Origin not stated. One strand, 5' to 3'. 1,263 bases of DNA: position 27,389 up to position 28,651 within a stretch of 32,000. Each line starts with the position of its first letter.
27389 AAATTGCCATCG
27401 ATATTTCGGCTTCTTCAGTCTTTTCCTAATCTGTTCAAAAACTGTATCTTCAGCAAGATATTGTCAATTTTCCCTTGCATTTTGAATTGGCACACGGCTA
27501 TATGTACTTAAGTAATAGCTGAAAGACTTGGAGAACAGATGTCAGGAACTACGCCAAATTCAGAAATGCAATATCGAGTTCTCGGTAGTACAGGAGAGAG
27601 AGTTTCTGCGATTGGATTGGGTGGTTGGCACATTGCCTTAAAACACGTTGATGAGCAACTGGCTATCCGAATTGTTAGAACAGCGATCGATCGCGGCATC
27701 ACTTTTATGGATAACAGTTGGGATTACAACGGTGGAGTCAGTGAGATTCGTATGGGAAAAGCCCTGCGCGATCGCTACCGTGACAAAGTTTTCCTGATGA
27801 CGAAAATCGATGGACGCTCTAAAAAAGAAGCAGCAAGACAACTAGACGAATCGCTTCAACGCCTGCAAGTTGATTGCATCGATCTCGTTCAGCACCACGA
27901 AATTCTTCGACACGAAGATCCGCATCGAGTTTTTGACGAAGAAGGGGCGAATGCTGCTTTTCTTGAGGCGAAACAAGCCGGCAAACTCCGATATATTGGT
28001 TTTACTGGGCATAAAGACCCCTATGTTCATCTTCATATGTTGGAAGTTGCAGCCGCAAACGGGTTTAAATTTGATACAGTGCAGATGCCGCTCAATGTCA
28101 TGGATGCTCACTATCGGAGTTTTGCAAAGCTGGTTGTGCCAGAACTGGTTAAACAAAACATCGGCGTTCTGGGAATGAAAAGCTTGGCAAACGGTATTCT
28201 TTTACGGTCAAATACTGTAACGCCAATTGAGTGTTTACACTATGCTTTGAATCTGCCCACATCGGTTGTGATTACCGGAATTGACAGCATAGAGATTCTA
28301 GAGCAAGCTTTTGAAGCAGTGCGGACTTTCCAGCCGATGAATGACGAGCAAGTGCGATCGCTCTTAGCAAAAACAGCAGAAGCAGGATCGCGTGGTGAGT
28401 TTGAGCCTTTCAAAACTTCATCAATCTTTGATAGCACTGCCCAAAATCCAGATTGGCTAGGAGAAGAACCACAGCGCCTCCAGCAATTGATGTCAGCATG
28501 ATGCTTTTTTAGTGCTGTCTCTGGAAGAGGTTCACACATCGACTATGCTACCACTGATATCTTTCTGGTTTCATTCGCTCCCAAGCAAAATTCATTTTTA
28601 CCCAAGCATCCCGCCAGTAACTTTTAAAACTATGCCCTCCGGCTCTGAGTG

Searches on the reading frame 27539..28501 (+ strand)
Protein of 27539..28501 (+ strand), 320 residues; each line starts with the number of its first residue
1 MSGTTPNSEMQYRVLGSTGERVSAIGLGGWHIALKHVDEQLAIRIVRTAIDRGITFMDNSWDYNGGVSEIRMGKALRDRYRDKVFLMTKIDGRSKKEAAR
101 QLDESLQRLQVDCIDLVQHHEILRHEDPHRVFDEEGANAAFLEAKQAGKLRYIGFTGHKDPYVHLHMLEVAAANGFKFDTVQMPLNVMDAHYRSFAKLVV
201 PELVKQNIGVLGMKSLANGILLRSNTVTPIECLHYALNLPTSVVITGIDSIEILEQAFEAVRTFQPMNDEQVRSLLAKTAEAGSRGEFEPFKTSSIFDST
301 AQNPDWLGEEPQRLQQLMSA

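Call 70: search_protein_families(library=pfam, proteins=[window:27539-28501:+], max_evalue=0.0001)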
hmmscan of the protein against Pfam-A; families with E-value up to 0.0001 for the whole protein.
window:27539-28501:+ (320 aa): 1 family
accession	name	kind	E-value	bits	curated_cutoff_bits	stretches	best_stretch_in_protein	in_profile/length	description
PF00248.27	Aldo_ket_red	-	6e-33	114.6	24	1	25-226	2-202/291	Aldo/keto reductase family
